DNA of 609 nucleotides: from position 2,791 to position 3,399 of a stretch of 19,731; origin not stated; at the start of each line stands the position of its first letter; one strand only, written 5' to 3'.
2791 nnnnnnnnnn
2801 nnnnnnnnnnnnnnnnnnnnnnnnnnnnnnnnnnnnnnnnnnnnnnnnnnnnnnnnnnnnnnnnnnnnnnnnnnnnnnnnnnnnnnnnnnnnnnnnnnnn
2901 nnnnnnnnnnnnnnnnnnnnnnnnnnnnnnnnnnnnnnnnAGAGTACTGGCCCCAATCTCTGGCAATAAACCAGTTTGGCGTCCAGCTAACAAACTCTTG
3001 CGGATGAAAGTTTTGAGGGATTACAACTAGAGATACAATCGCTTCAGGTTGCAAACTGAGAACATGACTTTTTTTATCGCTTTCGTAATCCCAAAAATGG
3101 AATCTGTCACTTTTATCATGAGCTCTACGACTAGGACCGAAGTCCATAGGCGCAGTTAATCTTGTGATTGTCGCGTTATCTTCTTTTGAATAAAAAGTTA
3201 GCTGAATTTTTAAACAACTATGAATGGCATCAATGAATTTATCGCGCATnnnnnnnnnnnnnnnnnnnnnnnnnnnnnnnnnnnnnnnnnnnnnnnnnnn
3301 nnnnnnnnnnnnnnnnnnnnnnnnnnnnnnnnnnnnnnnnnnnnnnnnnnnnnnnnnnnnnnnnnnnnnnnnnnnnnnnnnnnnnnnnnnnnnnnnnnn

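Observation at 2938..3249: Orphan 103-aa gene with strong RBS at the cos-proximal side of the hotspot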

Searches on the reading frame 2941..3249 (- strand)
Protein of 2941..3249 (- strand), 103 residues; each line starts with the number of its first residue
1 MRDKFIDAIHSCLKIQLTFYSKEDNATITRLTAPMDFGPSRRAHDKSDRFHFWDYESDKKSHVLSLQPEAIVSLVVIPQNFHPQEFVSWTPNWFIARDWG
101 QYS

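Call 6: search_protein_families(library=pfam, proteins=[window:2941-3249:-], max_evalue=1)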
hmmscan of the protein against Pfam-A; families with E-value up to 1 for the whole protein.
window:2941-3249:- (103 aa): 0 families

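Call 7: search_protein_families(library=padloc, proteins=[window:2941-3249:-], max_evalue=1)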
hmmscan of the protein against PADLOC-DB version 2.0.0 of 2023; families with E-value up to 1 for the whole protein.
window:2941-3249:- (103 aa): 0 families

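Call 8: search_protein_families(library=ncbifam, proteins=[window:2941-3249:-], max_evalue=1)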
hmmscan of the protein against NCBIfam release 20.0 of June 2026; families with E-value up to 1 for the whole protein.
window:2941-3249:- (103 aa): 0 families

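Call 9: search_protein_families(library=phrogs, proteins=[window:2941-3249:-], max_evalue=1)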
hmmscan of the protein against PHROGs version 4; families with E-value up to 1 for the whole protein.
window:2941-3249:- (103 aa): 0 families

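Call 11: find_homologous_proteins(query=window:2941-3249:-)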
Query window:2941-3249:- (103 aa): 91 proteins with E <= 0.001 among 93 candidates.
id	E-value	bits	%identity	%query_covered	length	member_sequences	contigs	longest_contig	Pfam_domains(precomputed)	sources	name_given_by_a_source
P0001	8.0e-65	234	99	100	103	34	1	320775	-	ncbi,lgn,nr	ncbi:hypothetical protein HYI98_002484 [Salmonella enterica]|nr:hypothetical protein [Salmonella ent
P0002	1.9e-55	203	87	100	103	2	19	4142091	-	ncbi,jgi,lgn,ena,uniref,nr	ncbi:hypothetical protein L2D04_00375 [Pantoea agglomerans]|jgi:hypothetical protein|uniref:hypothet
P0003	2.4e-55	203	87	100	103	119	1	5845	-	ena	-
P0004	3.3e-55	203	87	100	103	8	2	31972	-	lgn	-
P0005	5.3e-55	202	87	100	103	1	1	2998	-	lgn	-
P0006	3.0e-49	184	77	100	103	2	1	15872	-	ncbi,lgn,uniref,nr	ncbi:Uncharacterised protein [Serratia ficaria]|uniref:hypothetical protein n=1 Tax=Serratia ficaria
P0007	2.8e-44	168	71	100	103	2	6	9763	-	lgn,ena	-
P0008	9.2e-43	163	70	100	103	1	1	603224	-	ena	-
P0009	4.0e-42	161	68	100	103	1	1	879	-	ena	-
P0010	1.1e-41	159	66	100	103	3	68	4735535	-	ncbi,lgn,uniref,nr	ncbi:hypothetical protein ACRRQX_001828 [Yersinia enterocolitica]|uniref:hypothetical protein n=1 Ta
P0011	2.6e-40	155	63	100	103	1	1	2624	-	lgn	-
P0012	2.6e-40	155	69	96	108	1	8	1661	-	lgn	-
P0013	5.8e-40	154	66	100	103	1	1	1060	-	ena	-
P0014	6.2e-40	154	63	100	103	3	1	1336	-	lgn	-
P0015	7.3e-40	153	64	100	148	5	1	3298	-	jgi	-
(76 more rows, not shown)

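Call 17: find_related_loci(query=A1, collection=genome_contigs, flank=8000)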
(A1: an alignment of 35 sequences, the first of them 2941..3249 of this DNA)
Query A1 (103 aa) in genome_contigs; peptide patterns used: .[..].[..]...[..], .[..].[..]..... (x = any residue, [..] = any of these).
120 stretches matched a pattern; 98 encode a relative of the query (tblastn E <= 1e-3); the best 80 are kept; 80 distinct loci.
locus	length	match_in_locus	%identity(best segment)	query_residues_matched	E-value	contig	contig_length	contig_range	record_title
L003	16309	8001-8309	87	1-103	2e-58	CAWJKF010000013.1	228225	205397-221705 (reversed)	MAG: uncultured Chloroflexia bacterium isolate MFD05442.bin.2.298 genome assembly, contig: contig_5028, whole genome sho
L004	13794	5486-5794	62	1-103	2e-43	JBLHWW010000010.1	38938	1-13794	MAG: Psychromonas sp. isolate 3300046534_144 Ga0491194_0001286, whole genome shotgun sequence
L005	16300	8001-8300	64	4-103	2e-43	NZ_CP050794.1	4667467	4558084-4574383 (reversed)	Aeromonas media strain FiBL-01 chromosome, complete genome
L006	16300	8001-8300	65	4-103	1e-42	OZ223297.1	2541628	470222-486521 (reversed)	MAG: uncultured Amphritea sp. isolate 873896f3-4cf2-478c-bf26-8eca62e3f5a3 genome assembly, chromosome: 2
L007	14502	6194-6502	61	1-103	3e-42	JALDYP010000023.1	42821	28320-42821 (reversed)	MAG: Methylophilus sp. isolate MCT-ROC-04 NODE_344_length_42821_cov_21.948464, whole genome shotgun sequence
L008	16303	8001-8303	63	3-103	4e-42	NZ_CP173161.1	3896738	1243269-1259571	Pseudoalteromonas phenolica strain a1 chromosome 1, complete sequence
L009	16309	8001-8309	60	1-103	3e-42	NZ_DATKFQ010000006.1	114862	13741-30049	MAG: Dokdonella sp. isolate SMAG_U14529 k141_56928, whole genome shotgun sequence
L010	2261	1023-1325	63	3-103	3e-42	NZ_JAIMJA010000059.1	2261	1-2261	Motilimonas cestriensis strain MKS20 NODE_59_length_2261, whole genome shotgun sequence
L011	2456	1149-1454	64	2-103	3e-42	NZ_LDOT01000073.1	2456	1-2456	Photobacterium aquae strain CGMCC 1.12159 contig0073, whole genome shotgun sequence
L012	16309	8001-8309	59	1-103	4e-42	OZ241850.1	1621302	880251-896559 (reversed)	MAG: Gammaproteobacteria bacterium isolate b612f1aa-635c-4f1d-9af9-ea02d919eeba genome assembly, chromosome: 1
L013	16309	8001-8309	62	1-103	4e-42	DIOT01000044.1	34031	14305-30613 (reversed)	MAG TPA_asm: Bacteroidales bacterium UBA5507 UBA5507_contig_3205, whole genome shotgun sequence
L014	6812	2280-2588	60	1-103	3e-41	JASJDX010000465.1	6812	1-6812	MAG: Pleurocapsa sp. MO_192.B19 MO_192.c_5583, whole genome shotgun sequence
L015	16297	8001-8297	63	5-103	2e-40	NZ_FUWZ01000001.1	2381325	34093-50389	Chitinophaga eiseniae strain DSM 22224, whole genome shotgun sequence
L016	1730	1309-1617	58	1-103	1e-40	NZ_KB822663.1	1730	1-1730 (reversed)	Pseudomonas thermotolerans DSM 14292 H165DRAFT_scaffold00065.65, whole genome shotgun sequence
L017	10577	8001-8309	55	1-103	3e-39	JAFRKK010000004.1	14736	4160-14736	Candidatus Saccharibacteria bacterium isolate RGIG2550 Goat_Jejunum-6__c36236, whole genome shotgun sequence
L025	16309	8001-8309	51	1-103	6e-37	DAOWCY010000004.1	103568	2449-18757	MAG TPA_asm: Candidatus Aminicenantes bacterium isolate CSMAG_1899 CSMAG_1899_k141_2968538_length_103568_cov_14.5525, wh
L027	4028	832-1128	55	5-103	1e-36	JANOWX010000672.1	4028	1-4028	MAG: Acidobacteriota bacterium isolate VAR_35_metabat_317 VAR_35_k141_1322119, whole genome shotgun sequence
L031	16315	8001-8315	53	2-103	1e-35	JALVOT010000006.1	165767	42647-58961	MAG: candidate division WOR-3 bacterium isolate A3_metabat1_scaf2bin.006 A3_NODE_18_length_165767_cov_75.728882, whole g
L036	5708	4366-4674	54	4-103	4e-34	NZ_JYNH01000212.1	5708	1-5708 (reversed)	Desulfosporosinus sp. I2 contig00212, whole genome shotgun sequence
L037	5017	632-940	49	1-103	4e-34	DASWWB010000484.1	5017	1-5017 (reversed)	MAG TPA_asm: Herpetosiphonaceae bacterium isolate SMAG_U3645 k141_624158, whole genome shotgun sequence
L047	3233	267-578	48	3-103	1e-32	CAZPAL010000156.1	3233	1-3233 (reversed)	MAG TPA_asm: uncultured Dehalococcoidales bacterium isolate binchicken_co220_100 genome assembly, contig: NODE_20303_len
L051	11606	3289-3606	52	1-103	3e-32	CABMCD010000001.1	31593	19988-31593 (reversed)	uncultured archaeon isolate LFW-29 genome assembly, contig: LFW29_1, whole genome shotgun sequence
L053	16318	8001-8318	47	1-103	1e-31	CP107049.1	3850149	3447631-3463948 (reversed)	Acinetobacter nosocomialis strain GNU001 chromosome, complete genome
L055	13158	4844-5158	49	1-103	7e-32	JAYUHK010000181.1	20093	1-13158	MAG: Saprospiraceae bacterium isolate GFS_838 GFS_838_180, whole genome shotgun sequence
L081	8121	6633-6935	43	3-103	3e-25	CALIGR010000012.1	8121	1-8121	MAG: uncultured Candidatus Gracilibacteria bacterium isolate R3_Bin_Bin_150_1 genome assembly, contig: c_000001909956, w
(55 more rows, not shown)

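Call 27: predict_structure(alignment_id=A1)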
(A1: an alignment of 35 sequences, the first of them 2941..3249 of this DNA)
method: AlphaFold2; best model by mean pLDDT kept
length: 103 residues; sequences in the alignment: 35
mean_pLDDT: 93.8   pTM: 0.85
mean pLDDT of the five models: 93.8, 93.0, 91.8, 88.8, 83.8
residues with pLDDT >= 90: 84; 70-90: 18; 50-70: 1; < 50: 0
segments of 3 or more residues with pLDDT < 50: none
pLDDT, mean of each block of 10 residues (from residue 1): 98 98 93 96 89 87 93 98 93 93 91
secondary structure, 60 per line:
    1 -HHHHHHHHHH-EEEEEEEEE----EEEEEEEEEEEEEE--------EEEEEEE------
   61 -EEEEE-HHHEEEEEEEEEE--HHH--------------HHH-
elements in order: H2-11 E13-21 E26-39 E48-54 E62-66 E71-80

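Call 34: search_protein_families(library=padloc, alignment_id=A2, max_evalue=0.00001)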
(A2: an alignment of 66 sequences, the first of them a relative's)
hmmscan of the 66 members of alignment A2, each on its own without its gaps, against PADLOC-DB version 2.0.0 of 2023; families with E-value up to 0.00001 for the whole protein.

A. member 1, L003:8969-9874:+ (302 aa): 0 families

B. families by the number of members that match (of 66 scanned): 163 families (the first 25 are shown)
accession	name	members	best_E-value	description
PDLC04135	mad3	17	3.1e-22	mads_3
PDLC00091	GajA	16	1.2e-27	AAA ATPase domain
PDLC02358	Old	15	5.4e-56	Old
PDLC02979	AriA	15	8.9e-47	-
PDLC00067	GajA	15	2.1e-38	AAA ATPase domain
PDLC00096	GajA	15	3.3e-31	AAA ATPase domain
PDLC00070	GajA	15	1.4e-28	AAA ATPase domain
PDLC02980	AriA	15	3.1e-21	-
PDLC00090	GajA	15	6e-21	AAA ATPase domain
PDLC00099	GajA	14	3.5e-32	AAA ATPase domain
PDLC00071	GajA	14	7.2e-26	AAA ATPase domain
PDLC00066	GajA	14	5.8e-25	AAA ATPase domain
PDLC00085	GajA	14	8.4e-25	AAA ATPase domain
PDLC00069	GajA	14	1.3e-24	AAA ATPase domain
PDLC00063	GajA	14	2.6e-23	AAA ATPase domain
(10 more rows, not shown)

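Call 35: search_protein_families(library=pfam, alignment_id=A2, max_evalue=0.0001)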
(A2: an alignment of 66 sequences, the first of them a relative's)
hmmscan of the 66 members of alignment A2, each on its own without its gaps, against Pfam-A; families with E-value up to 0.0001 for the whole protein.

A. member 1, L003:8969-9874:+ (302 aa): 0 families

B. families by the number of members that match (of 66 scanned): 51 families (the first 25 are shown)
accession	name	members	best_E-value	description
PF13304.12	AAA_21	17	4.3e-19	AAA domain, putative AbiEii toxin, Type IV TA system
PF13175.12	AAA_15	15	3.1e-42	AAA ATPase domain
PF20469.4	OLD-like_TOPRIM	14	8.4e-16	Overcoming lysogenization defect protein-like, TOPRIM domain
PF13476.12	AAA_23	12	7.2e-17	AAA domain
PF02463.25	SMC_N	7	2.2e-12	RecF/RecN/SMC N terminal domain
PF11398.14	DUF2813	7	1.1e-11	Protein of unknown function (DUF2813)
PF01223.29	Endonuclease_NS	4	7.5e-61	DNA/RNA non-specific endonuclease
PF13166.12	AAA_13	4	8.3e-18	AAA domain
PF13555.12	AAA_29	4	7.8e-07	P-loop containing region of AAA domain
PF05973.20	Gp49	2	1.5e-14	Phage derived protein Gp49-like (DUF891)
PF13414.12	TPR_11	2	2.7e-14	TPR repeat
PF13428.12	TPR_14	2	5.6e-14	Tetratricopeptide repeat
PF14559.12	TPR_19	2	2.4e-12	Tetratricopeptide repeat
PF13432.12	TPR_16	2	1e-10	Tetratricopeptide repeat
PF00005.33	ABC_tran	2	3.4e-10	ABC transporter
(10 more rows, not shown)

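Call 36: search_protein_families(library=pfam, alignment_id=A3, max_evalue=0.0001)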
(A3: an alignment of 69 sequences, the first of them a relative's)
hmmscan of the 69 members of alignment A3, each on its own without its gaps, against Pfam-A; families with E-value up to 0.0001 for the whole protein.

A. member 1, L003:6597-7256:- (220 aa): 0 families

B. families by the number of members that match (of 69 scanned): 47 families (the first 25 are shown)
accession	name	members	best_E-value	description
PF02463.25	SMC_N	5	1.2e-09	RecF/RecN/SMC N terminal domain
PF07924.16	NuiA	3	4.2e-52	Nuclease A inhibitor-like protein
PF13304.12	AAA_21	3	1.3e-22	AAA domain, putative AbiEii toxin, Type IV TA system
PF23151.1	NuiA_2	3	2.5e-07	NuiA-like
PF14335.11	DUF4391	2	1.8e-44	Domain of unknown function (DUF4391)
PF13175.12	AAA_15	2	3.7e-36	AAA ATPase domain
PF18478.7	PIN_10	2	1.8e-20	PIN like domain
PF13476.12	AAA_23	2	8e-16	AAA domain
PF20469.4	OLD-like_TOPRIM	2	8.7e-12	Overcoming lysogenization defect protein-like, TOPRIM domain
PF18962.6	Por_Secre_tail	2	6.4e-11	Secretion system C-terminal sorting domain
PF11398.14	DUF2813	2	1e-08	Protein of unknown function (DUF2813)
PF20720.3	nSTAND3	2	2.8e-05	Novel STAND NTPase 3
PF00012.26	HSP70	1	5.4e-226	Hsp70 protein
PF00145.23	DNA_methylase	1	9.1e-69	C-5 cytosine-specific DNA methylase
PF02384.22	N6_Mtase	1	7.4e-66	N-6 DNA Methylase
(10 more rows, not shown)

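Call 38: find_encoding_contigs(protein=P0002, flank=6000, max_places=5)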
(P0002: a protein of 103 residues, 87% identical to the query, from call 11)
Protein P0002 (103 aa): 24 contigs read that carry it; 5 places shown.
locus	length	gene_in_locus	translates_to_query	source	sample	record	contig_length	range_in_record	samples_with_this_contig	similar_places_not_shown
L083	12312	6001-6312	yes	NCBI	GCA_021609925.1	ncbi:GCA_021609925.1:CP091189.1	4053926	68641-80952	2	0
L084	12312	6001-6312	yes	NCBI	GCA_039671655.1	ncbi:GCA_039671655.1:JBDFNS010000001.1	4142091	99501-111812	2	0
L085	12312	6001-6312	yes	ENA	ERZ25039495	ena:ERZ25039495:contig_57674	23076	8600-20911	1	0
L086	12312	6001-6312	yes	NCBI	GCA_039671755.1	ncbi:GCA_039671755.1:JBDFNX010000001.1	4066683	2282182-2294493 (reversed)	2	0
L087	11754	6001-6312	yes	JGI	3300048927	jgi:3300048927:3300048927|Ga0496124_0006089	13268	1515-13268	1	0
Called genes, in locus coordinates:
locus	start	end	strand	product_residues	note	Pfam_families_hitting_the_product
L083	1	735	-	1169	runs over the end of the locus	PF04313:HSDR_N (faint), PF00270:DEAD, PF04851:ResIII, PF18766:SWI2_SNF2, PF00271:Helicase_C, PF08463:EcoEI_R_C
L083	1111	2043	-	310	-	-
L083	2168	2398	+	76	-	PF14348:DtrJ-like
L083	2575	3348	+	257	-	PF17194:AbiEi_3_N, PF11459:AbiEi_3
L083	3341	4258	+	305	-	PF08843:AbiEii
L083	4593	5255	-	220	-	-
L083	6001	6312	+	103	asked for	-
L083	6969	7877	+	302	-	-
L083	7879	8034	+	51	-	-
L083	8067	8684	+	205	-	PF10544:T5orf172 (weak), PF13455:MUG113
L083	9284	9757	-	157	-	PF27701:UCP007319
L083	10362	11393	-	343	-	PF06674:DUF1176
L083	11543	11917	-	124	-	-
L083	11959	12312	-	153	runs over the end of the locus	-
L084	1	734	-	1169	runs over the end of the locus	PF04313:HSDR_N (faint), PF00270:DEAD, PF04851:ResIII, PF18766:SWI2_SNF2, PF00271:Helicase_C, PF08463:EcoEI_R_C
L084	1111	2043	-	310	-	-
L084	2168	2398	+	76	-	PF14348:DtrJ-like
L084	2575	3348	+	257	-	PF17194:AbiEi_3_N, PF11459:AbiEi_3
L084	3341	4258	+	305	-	PF08843:AbiEii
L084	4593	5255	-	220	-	-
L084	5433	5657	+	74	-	-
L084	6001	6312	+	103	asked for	-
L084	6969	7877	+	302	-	-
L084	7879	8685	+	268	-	PF10544:T5orf172 (weak), PF13455:MUG113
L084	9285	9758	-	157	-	PF27701:UCP007319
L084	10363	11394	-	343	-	PF06674:DUF1176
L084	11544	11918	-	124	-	-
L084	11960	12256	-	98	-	-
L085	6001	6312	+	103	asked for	-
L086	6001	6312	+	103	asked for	-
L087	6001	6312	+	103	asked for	-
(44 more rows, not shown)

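Call 39: find_encoding_contigs(protein=P0010, flank=6000, max_places=5)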
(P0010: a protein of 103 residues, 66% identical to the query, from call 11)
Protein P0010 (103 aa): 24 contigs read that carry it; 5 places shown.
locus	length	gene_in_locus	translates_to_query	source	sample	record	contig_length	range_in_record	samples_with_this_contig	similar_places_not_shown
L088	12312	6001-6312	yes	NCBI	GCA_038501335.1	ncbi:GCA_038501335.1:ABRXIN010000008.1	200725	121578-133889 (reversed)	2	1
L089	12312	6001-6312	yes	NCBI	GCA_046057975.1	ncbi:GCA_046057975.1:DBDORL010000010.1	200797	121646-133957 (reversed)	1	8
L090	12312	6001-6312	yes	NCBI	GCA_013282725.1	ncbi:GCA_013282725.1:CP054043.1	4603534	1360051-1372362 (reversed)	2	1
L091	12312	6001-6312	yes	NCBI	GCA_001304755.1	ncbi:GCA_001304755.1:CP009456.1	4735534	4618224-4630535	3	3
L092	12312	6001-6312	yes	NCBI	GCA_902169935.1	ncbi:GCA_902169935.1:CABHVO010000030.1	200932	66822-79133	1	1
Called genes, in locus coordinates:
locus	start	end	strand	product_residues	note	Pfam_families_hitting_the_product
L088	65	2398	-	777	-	PF08273:Zn_Ribbon_Prim, PF13362:Toprim_3, PF08706:D5_N, PF19263:DUF5906, PF03288:Pox_D5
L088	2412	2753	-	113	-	PF17345:DUF5375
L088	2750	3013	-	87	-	-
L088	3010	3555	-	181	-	PF10554:Phage_ASH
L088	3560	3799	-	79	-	-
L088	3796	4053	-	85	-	PF05930:Phage_AlpA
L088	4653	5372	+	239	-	-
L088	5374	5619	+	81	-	PF04606:Ogr_Delta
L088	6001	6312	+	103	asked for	-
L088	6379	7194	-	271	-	PF11185:DUF2971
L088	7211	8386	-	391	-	PF13356:Arm-DNA-bind_3, PF22022:Phage_int_M, PF00589:Phage_integrase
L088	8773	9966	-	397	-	PF22177:PBP1_XylR, PF13407:Peripla_BP_4, PF13377:Peripla_BP_3, PF00165:HTH_AraC (weak), PF12833:HTH_18, PF00165:HTH_AraC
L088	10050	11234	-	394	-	PF02653:BPD_transp_2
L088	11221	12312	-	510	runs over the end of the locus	PF00005:ABC_tran, PF13304:AAA_21 (faint), PF00005:ABC_tran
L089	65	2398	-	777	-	PF08273:Zn_Ribbon_Prim, PF13362:Toprim_3, PF08706:D5_N, PF19263:DUF5906, PF03288:Pox_D5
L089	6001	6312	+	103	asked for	-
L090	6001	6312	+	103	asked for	-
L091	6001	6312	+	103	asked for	-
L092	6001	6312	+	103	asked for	-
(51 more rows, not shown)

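Call 40: find_encoding_contigs(protein=P0006, flank=6000, max_places=3)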
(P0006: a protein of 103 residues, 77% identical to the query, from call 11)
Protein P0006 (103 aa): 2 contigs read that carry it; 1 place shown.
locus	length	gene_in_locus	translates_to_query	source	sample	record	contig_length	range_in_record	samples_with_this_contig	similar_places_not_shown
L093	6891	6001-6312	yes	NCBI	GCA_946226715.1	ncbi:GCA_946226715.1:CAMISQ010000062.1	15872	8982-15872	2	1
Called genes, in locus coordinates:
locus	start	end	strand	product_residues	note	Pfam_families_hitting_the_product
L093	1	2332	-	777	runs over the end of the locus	PF08273:Zn_Ribbon_Prim, PF13362:Toprim_3, PF08706:D5_N, PF19263:DUF5906, PF03288:Pox_D5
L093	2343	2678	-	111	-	PF17345:DUF5375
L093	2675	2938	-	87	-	-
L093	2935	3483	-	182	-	PF10554:Phage_ASH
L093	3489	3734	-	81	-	-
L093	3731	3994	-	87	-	PF05930:Phage_AlpA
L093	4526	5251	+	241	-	-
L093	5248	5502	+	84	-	PF04606:Ogr_Delta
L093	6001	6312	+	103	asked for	-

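Call 50: search_solved_structures(query=A1, max_evalue=10, show_alignments=3)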
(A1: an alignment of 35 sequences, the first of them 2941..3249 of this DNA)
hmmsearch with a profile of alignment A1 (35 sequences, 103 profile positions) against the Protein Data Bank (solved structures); distinct sequences matched with E-value up to 10: 1.
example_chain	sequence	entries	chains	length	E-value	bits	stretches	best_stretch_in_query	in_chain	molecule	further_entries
6g41_A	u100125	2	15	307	1.4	12.2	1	52-79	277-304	Minor capsid protein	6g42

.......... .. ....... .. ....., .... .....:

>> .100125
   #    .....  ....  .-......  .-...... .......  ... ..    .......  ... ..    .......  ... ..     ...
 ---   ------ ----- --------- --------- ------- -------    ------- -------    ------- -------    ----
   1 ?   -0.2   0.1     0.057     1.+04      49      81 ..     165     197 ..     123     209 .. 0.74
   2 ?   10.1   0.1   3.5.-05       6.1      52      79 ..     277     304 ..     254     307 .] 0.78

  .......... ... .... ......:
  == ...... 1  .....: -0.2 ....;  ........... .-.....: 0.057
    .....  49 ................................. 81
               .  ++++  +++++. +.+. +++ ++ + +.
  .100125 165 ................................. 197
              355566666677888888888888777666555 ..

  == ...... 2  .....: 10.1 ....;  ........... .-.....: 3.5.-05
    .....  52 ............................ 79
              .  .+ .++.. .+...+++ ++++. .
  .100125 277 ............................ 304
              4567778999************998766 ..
